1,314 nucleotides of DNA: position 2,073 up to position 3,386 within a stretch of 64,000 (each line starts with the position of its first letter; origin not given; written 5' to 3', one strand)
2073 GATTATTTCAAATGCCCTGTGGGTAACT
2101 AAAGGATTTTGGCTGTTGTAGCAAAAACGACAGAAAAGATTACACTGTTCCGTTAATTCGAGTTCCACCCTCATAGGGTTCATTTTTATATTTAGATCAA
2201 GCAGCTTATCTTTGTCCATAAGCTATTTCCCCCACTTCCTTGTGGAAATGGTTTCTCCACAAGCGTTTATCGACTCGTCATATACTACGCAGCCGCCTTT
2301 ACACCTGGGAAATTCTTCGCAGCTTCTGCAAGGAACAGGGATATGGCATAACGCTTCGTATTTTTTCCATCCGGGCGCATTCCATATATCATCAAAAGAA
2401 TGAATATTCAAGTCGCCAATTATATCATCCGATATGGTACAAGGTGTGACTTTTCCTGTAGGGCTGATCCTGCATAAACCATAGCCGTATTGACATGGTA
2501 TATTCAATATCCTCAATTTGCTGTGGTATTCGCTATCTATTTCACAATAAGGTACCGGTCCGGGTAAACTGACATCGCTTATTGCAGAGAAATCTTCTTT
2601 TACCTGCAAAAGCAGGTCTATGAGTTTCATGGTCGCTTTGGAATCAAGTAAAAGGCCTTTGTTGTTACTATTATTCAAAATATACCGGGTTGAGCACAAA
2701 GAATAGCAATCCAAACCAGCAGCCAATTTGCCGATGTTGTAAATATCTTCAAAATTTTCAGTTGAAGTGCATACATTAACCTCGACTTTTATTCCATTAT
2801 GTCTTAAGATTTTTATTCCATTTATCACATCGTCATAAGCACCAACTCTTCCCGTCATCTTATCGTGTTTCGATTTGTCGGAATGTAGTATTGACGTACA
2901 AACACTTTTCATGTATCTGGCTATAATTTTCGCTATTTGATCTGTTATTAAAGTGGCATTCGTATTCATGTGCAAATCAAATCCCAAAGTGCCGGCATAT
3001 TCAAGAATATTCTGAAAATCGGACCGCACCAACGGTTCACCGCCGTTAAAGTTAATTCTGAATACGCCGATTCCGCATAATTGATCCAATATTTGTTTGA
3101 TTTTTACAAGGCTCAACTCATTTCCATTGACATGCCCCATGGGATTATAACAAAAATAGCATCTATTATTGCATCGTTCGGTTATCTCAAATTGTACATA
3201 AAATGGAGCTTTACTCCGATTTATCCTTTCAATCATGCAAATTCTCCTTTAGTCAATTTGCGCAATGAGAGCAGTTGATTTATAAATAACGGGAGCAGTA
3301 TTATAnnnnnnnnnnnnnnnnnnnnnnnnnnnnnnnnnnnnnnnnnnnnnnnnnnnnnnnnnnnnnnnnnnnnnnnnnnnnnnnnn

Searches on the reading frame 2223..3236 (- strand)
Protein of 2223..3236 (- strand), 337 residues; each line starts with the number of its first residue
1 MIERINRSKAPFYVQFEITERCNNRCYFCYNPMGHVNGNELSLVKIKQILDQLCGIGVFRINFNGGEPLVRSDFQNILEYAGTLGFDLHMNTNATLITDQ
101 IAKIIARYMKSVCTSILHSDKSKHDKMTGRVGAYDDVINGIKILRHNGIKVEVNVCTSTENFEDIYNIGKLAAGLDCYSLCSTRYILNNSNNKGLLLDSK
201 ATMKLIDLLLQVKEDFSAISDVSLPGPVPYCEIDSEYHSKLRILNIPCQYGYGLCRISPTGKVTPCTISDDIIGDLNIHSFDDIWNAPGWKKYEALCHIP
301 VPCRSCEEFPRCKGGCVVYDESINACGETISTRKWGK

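Call 7: search_protein_families(library=ncbifam, proteins=[window:2223-3236:-], max_evalue=0.01)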
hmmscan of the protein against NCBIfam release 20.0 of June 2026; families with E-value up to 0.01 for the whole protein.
window:2223-3236:- (337 aa): 77 families (the best 25 are shown)
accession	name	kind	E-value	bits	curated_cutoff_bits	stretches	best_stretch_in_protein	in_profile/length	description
TIGR04055.1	rSAM_NirJ2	equivalog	1.1e-32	113.8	500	1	14-317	2-304/326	putative heme d1 biosynthesis radical SAM protein NirJ2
TIGR02109.1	PQQ_syn_pqqE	equivalog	4.8e-32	111.3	381.35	1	9-317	4-313/358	pyrroloquinoline quinone biosynthesis protein PqqE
TIGR04545.1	rSAM_ahbD_hemeb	equivalog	8.7e-32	110.9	500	2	14-175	2-165/339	heme b synthase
TIGR03962.1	mycofact_rSAM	equivalog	3.1e-30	105.5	265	1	9-318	9-315/339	mycofactocin radical SAM maturase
NF050035.1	rSAM_WgK_link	exception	3.2e-28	98.8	650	1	8-176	5-175/367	radical SAM/SPASM peptide maturase WgkB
TIGR04250.1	SCM_rSAM_ScmE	equivalog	1e-26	93.7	400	1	11-318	2-329/358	SynChlorMet cassette radical SAM/SPASM protein ScmE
TIGR04546.1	rSAM_ahbC_deAc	equivalog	4.7e-26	91.5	650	1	9-215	37-245/390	12,18-didecarboxysiroheme deacetylase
TIGR04347.1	pseudo_SAM_Halo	equivalog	4e-25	88.9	525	1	13-206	39-235/390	TIGR04347 family pseudo-SAM/SPASM protein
TIGR04051.1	rSAM_NirJ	equivalog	7e-25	87.7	515.45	1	14-211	4-204/354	heme d1 biosynthesis radical SAM protein NirJ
NF045574.1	sacti_mat_StsB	exception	1.6e-24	86.6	625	1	13-180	97-264/466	StsB family radical SAM/SPASM domain sactipeptide maturase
TIGR03961.1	rSAM_PTO1314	hypoth_equivalog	5e-24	85.2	306.05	1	5-303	16-302/332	PTO1314 family radical SAM protein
TIGR04303.1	GeoRSP_rSAM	equivalog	6.3e-24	85.1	400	1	9-318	2-308/325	GeoRSP system radical SAM/SPASM protein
TIGR04054.1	rSAM_NirJ1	equivalog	8.7e-24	83.8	650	1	13-182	37-207/387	putative heme d1 biosynthesis radical SAM protein NirJ1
TIGR02668.1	moaA_archaeal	equivalog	6.6e-23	81.1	325.25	1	15-172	13-173/303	GTP 3',8-cyclase MoaA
TIGR04053.2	TIGR04053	equivalog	1.1e-21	77.5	395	1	7-178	3-179/366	TIGR04053 family radical SAM/SPASM domain-containing protein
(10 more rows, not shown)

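Call 8: search_protein_families(library=pfam, proteins=[window:2223-3236:-], max_evalue=0.01)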
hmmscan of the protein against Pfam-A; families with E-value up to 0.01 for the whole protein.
window:2223-3236:- (337 aa): 3 families
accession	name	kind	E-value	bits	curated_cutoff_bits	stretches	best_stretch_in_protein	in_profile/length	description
PF04055.27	Radical_SAM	-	4.9e-24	85.8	29.5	1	17-168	2-162/166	Radical SAM superfamily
PF13186.11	SPASM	-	9.7e-07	29.4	21.5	1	248-306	1-66/67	Iron-sulfur cluster-binding domain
PF13353.11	Fer4_12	-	0.0024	18.6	22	1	20-77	13-70/137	4Fe-4S single cluster domain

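Call 12: find_encoding_contigs(protein=window:2223-3236:-, flank=10000, max_places=8)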
Protein window:2223-3236:- (337 aa): 19 contigs read that carry it; 8 places shown.
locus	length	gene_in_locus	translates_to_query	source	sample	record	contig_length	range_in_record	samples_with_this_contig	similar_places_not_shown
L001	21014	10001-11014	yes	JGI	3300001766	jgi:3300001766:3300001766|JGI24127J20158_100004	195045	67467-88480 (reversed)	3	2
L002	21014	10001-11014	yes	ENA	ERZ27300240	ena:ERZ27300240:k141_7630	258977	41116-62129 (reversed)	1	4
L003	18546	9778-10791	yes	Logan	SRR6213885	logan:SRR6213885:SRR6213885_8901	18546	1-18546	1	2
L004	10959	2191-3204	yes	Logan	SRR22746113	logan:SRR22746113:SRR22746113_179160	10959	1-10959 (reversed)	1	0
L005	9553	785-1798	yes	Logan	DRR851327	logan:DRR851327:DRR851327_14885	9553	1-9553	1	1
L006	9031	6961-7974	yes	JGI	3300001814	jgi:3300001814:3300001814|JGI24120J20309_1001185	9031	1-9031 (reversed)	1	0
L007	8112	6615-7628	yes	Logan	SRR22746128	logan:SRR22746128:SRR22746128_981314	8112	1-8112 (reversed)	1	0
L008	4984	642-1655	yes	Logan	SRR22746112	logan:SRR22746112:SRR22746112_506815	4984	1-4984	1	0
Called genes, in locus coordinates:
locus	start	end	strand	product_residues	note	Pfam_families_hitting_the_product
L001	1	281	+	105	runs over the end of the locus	PF01909:NTP_transf_2, PF18765:Polbeta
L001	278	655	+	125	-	PF05168:HEPN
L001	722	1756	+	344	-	-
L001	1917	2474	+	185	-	-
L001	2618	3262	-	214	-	-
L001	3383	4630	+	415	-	PF14294:DUF4372 (weak), PF01609:DDE_Tnp_1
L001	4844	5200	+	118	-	PF01402:RHH_1, PF19807:DUF6290 (weak)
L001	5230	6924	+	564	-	PF04326:SLFN_AlbA_2, PF13749:HATPase_c_4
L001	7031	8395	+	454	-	PF22548:AEP-TOTE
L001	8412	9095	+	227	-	PF13091:PLDc_2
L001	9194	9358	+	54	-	-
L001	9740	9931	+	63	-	-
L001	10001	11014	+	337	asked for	PF04055:Radical_SAM, PF13186:SPASM (weak)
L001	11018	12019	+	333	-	PF04055:Radical_SAM, PF13186:SPASM (weak)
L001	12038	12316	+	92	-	PF05402:PqqD (weak)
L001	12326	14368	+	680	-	PF04055:Radical_SAM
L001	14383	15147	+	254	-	PF13489:Methyltransf_23 (weak), PF13649:Methyltransf_25, PF13847:Methyltransf_31, PF08241:Methyltransf_11, PF08242:Methyltransf_12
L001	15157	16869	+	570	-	PF00005:ABC_tran, PF13175:AAA_15 (faint), PF13555:AAA_29 (faint)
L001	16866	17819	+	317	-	PF04055:Radical_SAM, PF13186:SPASM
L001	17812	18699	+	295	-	PF01244:Peptidase_M19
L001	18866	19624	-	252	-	PF02811:PHP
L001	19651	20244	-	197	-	PF01569:PAP2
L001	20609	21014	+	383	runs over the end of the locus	PF01855:POR_N, PF17147:PFOR_II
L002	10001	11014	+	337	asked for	PF04055:Radical_SAM, PF13186:SPASM (weak)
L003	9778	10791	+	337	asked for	PF04055:Radical_SAM, PF13186:SPASM (weak)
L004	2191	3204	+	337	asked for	PF04055:Radical_SAM, PF13186:SPASM (weak)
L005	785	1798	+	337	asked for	PF04055:Radical_SAM, PF13186:SPASM (weak)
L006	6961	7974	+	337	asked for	PF04055:Radical_SAM, PF13186:SPASM (weak)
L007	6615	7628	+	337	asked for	PF04055:Radical_SAM, PF13186:SPASM (weak)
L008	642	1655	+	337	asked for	PF04055:Radical_SAM, PF13186:SPASM (weak)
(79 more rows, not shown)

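Call 17: find_homologous_proteins(query=window:2223-3236:-, max_evalue=1e-20)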
Query window:2223-3236:- (337 aa): 124 proteins with E <= 1e-20 among 1400 candidates; the best 120 are listed.
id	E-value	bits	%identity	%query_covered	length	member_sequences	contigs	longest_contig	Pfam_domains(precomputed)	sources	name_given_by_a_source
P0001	4.2e-233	791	100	100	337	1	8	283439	PF13186.12,PF04055.28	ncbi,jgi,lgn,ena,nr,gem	ncbi:MAG: radical SAM protein [Syntrophomonadaceae bacterium]|nr:radical SAM protein [Syntrophomonad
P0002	9.1e-200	681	84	100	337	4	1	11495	PF13186.12,PF04055.28,PF13353.12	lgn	-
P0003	1.5e-189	648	79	100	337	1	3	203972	PF13186.12,PF04055.28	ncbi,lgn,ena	-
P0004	3.7e-183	627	77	100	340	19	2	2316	PF04055.28,PF13353.12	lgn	-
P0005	1.1e-174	599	73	100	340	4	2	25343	PF13186.12,PF04055.28,PF13353.12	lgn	-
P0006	3.8e-171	587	71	100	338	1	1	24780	PF13186.12,PF04055.28,PF13353.12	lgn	-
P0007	4.2e-170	584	72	100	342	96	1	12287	PF13186.12,PF04055.28,PF13353.12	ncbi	-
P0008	1.4e-169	582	72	100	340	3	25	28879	PF13186.12,PF04055.28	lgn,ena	-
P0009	5.9e-168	577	71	99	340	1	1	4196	PF13186.12,PF04055.28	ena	-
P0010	1.4e-167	576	71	99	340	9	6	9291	PF13186.12,PF04055.28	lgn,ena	-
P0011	2.0e-167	575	68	100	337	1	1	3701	PF13186.12,PF04055.28,PF13353.12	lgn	-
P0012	3.7e-167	574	72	99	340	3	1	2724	PF13186.12,PF04055.28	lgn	-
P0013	7.9e-167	573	70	99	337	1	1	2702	PF13186.12,PF04055.28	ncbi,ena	-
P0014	1.5e-166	572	71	99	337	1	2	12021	PF13186.12,PF04055.28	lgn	-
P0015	3.6e-166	571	70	99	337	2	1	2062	PF13186.12,PF04055.28,PF13353.12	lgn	-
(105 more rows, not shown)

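Call 19: find_related_loci(query=A1, collection=genome_contigs, flank=8000)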
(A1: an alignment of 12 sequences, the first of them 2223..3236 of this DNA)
Query A1 (337 aa) in genome_contigs; peptide patterns used: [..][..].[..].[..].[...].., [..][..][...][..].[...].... (x = any residue, [..] = any of these).
26 stretches matched a pattern; 18 encode a relative of the query (tblastn E <= 1e-3); 18 distinct loci.
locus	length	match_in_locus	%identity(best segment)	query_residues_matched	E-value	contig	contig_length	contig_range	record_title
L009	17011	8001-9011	78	1-337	0e+0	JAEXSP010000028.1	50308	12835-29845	MAG: Bacillota bacterium isolate OH_HBrB_311 k127_2002012, whole genome shotgun sequence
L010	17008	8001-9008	76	1-336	0e+0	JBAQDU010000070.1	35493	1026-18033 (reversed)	MAG: Clostridiaceae bacterium isolate MFD10577_ilm_asm_bin29 k127_188222, whole genome shotgun sequence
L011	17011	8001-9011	74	1-337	7e-179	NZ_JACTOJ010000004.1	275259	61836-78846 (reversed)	Clostridium sp. 19966 contig00004, whole genome shotgun sequence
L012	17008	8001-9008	71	1-336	8e-175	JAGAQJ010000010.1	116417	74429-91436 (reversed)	MAG: Lachnospiraceae bacterium isolate RGIG8678 Water_deer_Colon-1__c51403, whole genome shotgun sequence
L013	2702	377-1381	70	1-335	3e-180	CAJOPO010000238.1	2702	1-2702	uncultured Treponema sp. isolate Rumen_Coassembly_mag_2196 genome assembly, contig: k87_13814499, whole genome shotgun s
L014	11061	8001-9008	71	1-336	8e-163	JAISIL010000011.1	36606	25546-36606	MAG: Spirochaetaceae bacterium isolate Hm464_bin60 k119_438690, whole genome shotgun sequence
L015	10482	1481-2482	65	4-337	3e-147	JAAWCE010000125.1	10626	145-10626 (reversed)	MAG: Lachnospiraceae bacterium isolate ABMPRH_256_1 k141_1539224, whole genome shotgun sequence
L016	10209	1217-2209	60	5-335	5e-140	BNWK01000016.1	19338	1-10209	Alphaproteobacteria bacterium PG1894_72 DNA, sequence016, whole genome shotgun sequence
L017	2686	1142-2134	52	5-335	6e-121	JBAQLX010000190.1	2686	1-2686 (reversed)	MAG: Desulfosporosinus sp. isolate MFD12106_ilm_asm_bin6 k127_23552, whole genome shotgun sequence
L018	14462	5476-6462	48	5-335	2e-107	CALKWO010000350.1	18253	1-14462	MAG TPA_asm: uncultured bacterium isolate SRR6007446_bin.57_CONCOCT_v1.1_MAG genome assembly, contig: ERZ724100.1163, wh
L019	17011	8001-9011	45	1-337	1e-105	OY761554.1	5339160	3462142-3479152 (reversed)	MAG: uncultured Desulfospira sp. isolate 5198f45b-3c99-4a6a-ad95-b1a64aaf42d9 genome assembly, chromosome: 1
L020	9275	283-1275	45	7-337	7e-103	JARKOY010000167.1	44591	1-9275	MAG: Spirochaetia bacterium isolate D159_maxbin.008_sub k141_260285, whole genome shotgun sequence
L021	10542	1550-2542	45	7-337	7e-103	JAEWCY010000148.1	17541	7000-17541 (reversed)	MAG: Proteobacteria bacterium isolate OH_PBB_71 k127_649418, whole genome shotgun sequence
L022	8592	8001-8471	68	84-240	2e-67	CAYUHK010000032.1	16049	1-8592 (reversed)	MAG TPA_asm: uncultured Verrucomicrobiota bacterium isolate SRP192927_co1_485 genome assembly, contig: NODE_7747_length_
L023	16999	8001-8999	52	5-337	2e-117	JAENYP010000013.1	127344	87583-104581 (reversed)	MAG: Thermincola ferriacetica isolate BL5_bin.1 BL5_bin1_NODE_68_length_127344_cov_62.342960, whole genome shotgun seque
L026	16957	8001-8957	37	7-323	2e-65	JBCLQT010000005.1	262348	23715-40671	Oscillospiraceae bacterium 44-5 voucher GPTB0107 scaffold5, whole genome shotgun sequence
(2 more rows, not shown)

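Call 20: find_related_loci(query=A1, collection=metagenome_contigs, flank=6000)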
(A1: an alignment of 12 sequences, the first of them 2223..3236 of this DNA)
Query A1 (337 aa) in metagenome_contigs; peptide patterns used: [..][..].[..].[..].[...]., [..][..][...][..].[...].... (x = any residue, [..] = any of these).
106 stretches matched a pattern; 31 encode a relative of the query (tblastn E <= 1e-3); 30 distinct loci.
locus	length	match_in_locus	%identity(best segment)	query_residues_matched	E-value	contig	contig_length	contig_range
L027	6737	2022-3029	77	1-336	0e+0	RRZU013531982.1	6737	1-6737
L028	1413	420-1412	75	1-331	0e+0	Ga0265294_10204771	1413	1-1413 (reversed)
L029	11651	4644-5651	72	1-336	4e-172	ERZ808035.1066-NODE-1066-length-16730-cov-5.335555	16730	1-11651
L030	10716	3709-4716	71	1-336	4e-170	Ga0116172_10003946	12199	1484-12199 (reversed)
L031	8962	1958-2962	68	1-335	6e-163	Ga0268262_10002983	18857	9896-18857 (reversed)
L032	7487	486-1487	68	2-335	5e-163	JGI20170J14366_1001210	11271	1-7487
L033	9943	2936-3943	67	1-336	6e-161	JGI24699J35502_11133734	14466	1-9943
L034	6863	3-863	77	50-336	2e-154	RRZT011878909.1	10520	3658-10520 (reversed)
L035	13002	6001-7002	64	4-337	3e-151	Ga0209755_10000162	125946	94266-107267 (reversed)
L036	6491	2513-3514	66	4-337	2e-150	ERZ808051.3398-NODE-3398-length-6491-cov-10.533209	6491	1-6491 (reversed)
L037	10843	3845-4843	64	5-337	6e-150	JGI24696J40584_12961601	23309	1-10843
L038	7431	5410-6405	64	4-335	2e-149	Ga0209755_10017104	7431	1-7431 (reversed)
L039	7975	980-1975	58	4-335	2e-137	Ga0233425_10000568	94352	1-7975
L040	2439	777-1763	50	7-335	1e-115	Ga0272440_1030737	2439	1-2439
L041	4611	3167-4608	47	5-335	8e-106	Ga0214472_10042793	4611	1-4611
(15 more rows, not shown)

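Call 24: search_protein_families(library=ncbifam, proteins=[L001:12326-14368:+, L001:14383-15147:+, L001:15157-16869:+, L001:16866-17819:+, L001:17812-18699:+], max_evalue=0.001)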
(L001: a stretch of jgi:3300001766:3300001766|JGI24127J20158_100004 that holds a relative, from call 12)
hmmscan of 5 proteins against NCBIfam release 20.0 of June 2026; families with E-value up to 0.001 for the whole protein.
L001:12326-14368:+ (680 aa): 14 families
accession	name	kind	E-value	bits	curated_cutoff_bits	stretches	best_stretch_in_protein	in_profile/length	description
TIGR04479.1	bcpD_PhpK_rSAM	subfamily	4.5e-20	71.5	600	1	305-496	244-431/504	PhpK family radical SAM P-methyltransferase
TIGR03975.1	rSAM_ocin_1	subfamily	6e-13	48.2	281.85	1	171-461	125-419/606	RiPP maturation radical SAM C-methyltransferase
TIGR04014.1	B12_SAM_MJ_0865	equivalog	4.8e-12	45.4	360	1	391-469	255-333/434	methyl-coenzyme M reductase glutamine C-methyltransferase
TIGR03471.1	HpnJ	equivalog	1.7e-11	43.7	577.6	1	374-468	270-361/472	hopanoid biosynthesis associated radical SAM protein HpnJ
NF050148.1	rSAM_ApyD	equivalog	2.4e-11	42.8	750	1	375-481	271-375/645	RiPP biosynthesis radical SAM protein ApyD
TIGR02026.1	BchE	equivalog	1.4e-09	37.4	481.35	1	358-503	250-394/497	magnesium-protoporphyrin IX monomethyl ester anaerobic oxidative cyclase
TIGR04013.1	B12_SAM_MJ_1487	hypoth_equivalog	2.7e-07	29.8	251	1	407-468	268-329/382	TIGR04013 family B12-binding domain/radical SAM domain-containing protein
NF040542.1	rSAM_RCCLKC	equivalog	7e-07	28.7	450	1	381-463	259-341/423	arsinothricin biosynthesis radical SAM protein ArsL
TIGR04072.2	rSAM_ladder_B12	equivalog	1.1e-06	27.5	360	1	280-460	158-337/443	lipid biosynthesis B12-binding/radical SAM protein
NF038361.1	rSAM_Sden_1168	equivalog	4.2e-06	25.6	575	1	374-463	352-442/560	Sden_1168 family B12-binding radical SAM P-methyltransferase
TIGR01212.1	TIGR01212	equivalog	1.5e-05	24.3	180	1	397-466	129-199/302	tRNA modification radical SAM protein MnmL/YtqA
TIGR01210.1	TIGR01210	equivalog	1.7e-05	24.2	212.15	1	308-452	22-177/313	archaeosine biosynthesis radical SAM protein RaSEA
TIGR00089.1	TIGR00089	subfamily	8.8e-05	21.5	251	1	396-469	238-315/429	MiaB/RimO family radical SAM methylthiotransferase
NF033070.1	rSAM_AprD4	equivalog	0.00012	21.1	500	1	376-487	271-381/456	AprD4 family radical SAM diol-dehydratase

L001:14383-15147:+ (254 aa): 16 families
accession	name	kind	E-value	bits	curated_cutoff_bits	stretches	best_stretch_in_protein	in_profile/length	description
TIGR01983.1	UbiG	equivalog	1.6e-07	30.8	102.95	1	45-146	50-153/228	bifunctional 2-polyprenyl-6-hydroxyphenol methylase/3-demethylubiquinol 3-O-methyltransferase UbiG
NF043040.1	corrin_prot_MT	hypoth_equivalog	1.5e-06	27.8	180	1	37-101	34-101/216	corrinoid protein-associated methyltransferase CpaM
NF045667.1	MTase_DVU1556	equivalog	2.1e-06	27.4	155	1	42-87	20-65/213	DVU_1556 family methyltransferase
TIGR02072.1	BioC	equivalog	2.5e-06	27.5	184.95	1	44-211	34-196/244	malonyl-ACP O-methyltransferase BioC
NF008686.0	PRK11705.1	equivalog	4.7e-06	25.9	400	1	39-144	162-265/383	cyclopropane fatty acyl phospholipid synthase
NF008300.0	PRK11088.1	equivalog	7.1e-06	25.7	303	1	39-93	80-136/272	23S rRNA (guanine(745)-N(1))-methyltransferase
NF053839.1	CPFASynBruc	equivalog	4.3e-05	22.6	600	1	39-139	169-271/410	cyclopropane fatty acid synthase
NF002463.0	PRK01683.1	equivalog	5.4e-05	22.9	297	1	42-102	29-88/258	trans-aconitate 2-methyltransferase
NF053511.1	tRNA_U34_MnmM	equivalog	0.00011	21.8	135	1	41-89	14-64/183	tRNA 5-(aminomethyl)-2-thiouridylate-methyltransferase MnmM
TIGR02021.1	BchM-ChlM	equivalog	0.00013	21.5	158.9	1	46-136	56-144/218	magnesium protoporphyrin IX methyltransferase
NF011529.0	PRK14968.1-3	equivalog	0.00025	20.5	162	1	38-115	28-104/198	putative methyltransferase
NF040538.1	methyl_ArsM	equivalog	0.00036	19.8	500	1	47-81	64-100/356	arsinothricin biosynthesis methyltransferase ArsM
TIGR04290.1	meth_Rta_06860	hypoth_equivalog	0.00037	20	300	1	47-120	52-126/226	TIGR04290 family methyltransferase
TIGR00477.1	tehB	equivalog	0.00041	19.7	219.5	1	46-127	75-153/238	tellurite resistance methyltransferase TehB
TIGR02081.1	metW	equivalog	0.00044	19.8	189.5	1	43-86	12-55/194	methionine biosynthesis protein MetW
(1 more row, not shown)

L001:15157-16869:+ (570 aa): 152 families (the best 25 are shown)
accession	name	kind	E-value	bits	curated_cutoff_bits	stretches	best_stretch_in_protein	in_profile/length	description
TIGR00630.1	uvra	equivalog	3.4e-109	366.4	729.8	3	120-542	475-903/924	excinuclease ABC subunit UvrA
NF001503.0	PRK00349.1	equivalog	6e-99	332.4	1147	3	243-542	606-905/943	excinuclease ABC subunit UvrA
NF001885.0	PRK00635.1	equivalog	3.6e-60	203.4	3054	3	245-542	594-884/1809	excinuclease ABC subunit A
TIGR03608.1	L_ocin_972_ABC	subfamily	2.6e-21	76.1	254.85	2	438-542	106-206/206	putative bacteriocin export ABC transporter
TIGR04521.1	ECF_ATPase_2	equivalog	1.3e-20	73.7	330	2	10-61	17-67/279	energy-coupling factor transporter ATPase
TIGR04520.1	ECF_ATPase_1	equivalog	1.4e-18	67.3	315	2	9-59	13-62/269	energy-coupling factor transporter ATPase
NF008409.0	PRK11231.1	equivalog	2e-18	66.7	375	1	7-194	11-199/255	Fe(3+) dicitrate ABC transporter ATP-binding protein FecE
NF040873.1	AztA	equivalog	4.4e-18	65.5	220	2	11-204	5-190/191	zinc ABC transporter ATP-binding protein AztA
NF010068.0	PRK13548.1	equivalog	1.6e-16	60.2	261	1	466-556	136-230/261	heme ABC transporter ATP-binding protein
NF007863.0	PRK10575.1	equivalog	2.6e-16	59.7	433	2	11-205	24-218/265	Fe3+-hydroxamate ABC transporter ATP-binding protein FhuC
TIGR02857.1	CydD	equivalog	3.6e-16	59.2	435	1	8-205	333-529/529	thiol reductant ABC exporter subunit CydD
NF008364.0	PRK11160.1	equivalog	1.3e-15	57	630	1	459-555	468-560/575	heme ABC transporter ATP-binding protein/permease CydC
TIGR03411.1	urea_trans_UrtD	equivalog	1.6e-15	57.5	304.1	2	12-200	16-209/242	urea ABC transporter ATP-binding protein UrtD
TIGR02211.1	LolD_lipo_ex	equivalog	2.7e-15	56.5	307.75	2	413-545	88-217/221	lipoprotein-releasing ABC transporter ATP-binding protein LolD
NF007826.0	PRK10535.1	equivalog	4.5e-15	54.9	966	2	12-238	22-254/648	macrolide ABC transporter ATP-binding protein/permease MacB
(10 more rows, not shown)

L001:16866-17819:+ (317 aa): 37 families (the best 25 are shown)
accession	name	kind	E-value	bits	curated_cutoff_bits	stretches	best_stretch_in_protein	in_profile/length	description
TIGR04317.1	W_rSAM_matur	equivalog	6.5e-29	101.1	380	1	11-309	4-314/349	tungsten cofactor oxidoreductase radical SAM maturase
TIGR04311.1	rSAM_Geo_metal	subfamily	2.5e-27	96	400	2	9-191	1-189/423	radical SAM/SPASM family putative metalloenzyme maturase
NF033640.1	N_Twi_rSAM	subfamily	5.3e-26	91.6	170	2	244-308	2-69/398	twitch domain-containing radical SAM protein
TIGR04545.1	rSAM_ahbD_hemeb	equivalog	1.1e-19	71.1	500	1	15-176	4-162/339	heme b synthase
TIGR04055.1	rSAM_NirJ2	equivalog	3.3e-16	59.7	500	2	17-177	6-162/326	putative heme d1 biosynthesis radical SAM protein NirJ2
TIGR04340.1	rSAM_ACGX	hypoth_equivalog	1.7e-15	57.1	400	1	63-308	63-310/341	radical SAM/SPASM domain protein, ACGX system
NF038283.1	viperin_w_prok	equivalog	4.5e-15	55.6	180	1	17-171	8-173/281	viperin family antiviral radical SAM protein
TIGR03962.1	mycofact_rSAM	equivalog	1.5e-13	50.6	265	1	11-222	12-217/339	mycofactocin radical SAM maturase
TIGR04321.1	spiroSPASM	subfamily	6.6e-12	44.9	250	2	9-142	229-377/510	spiro-SPASM protein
TIGR02666.1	moaA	equivalog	1.9e-11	43.5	284.05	1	12-221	11-220/336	GTP 3',8-cyclase MoaA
TIGR04053.2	TIGR04053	equivalog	3.3e-11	43.1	395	1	14-176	11-173/366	TIGR04053 family radical SAM/SPASM domain-containing protein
NF045574.1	sacti_mat_StsB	exception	4.2e-11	42.3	625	1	16-309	101-386/466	StsB family radical SAM/SPASM domain sactipeptide maturase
TIGR02109.1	PQQ_syn_pqqE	equivalog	6.1e-11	41.9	381.35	1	10-305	6-302/358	pyrroloquinoline quinone biosynthesis protein PqqE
TIGR04054.1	rSAM_NirJ1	equivalog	1.7e-10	40.1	650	1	17-182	42-203/387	putative heme d1 biosynthesis radical SAM protein NirJ1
TIGR04546.1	rSAM_ahbC_deAc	equivalog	2e-10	40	650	1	16-175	44-199/390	12,18-didecarboxysiroheme deacetylase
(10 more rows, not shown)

L001:17812-18699:+ (295 aa): 0 families
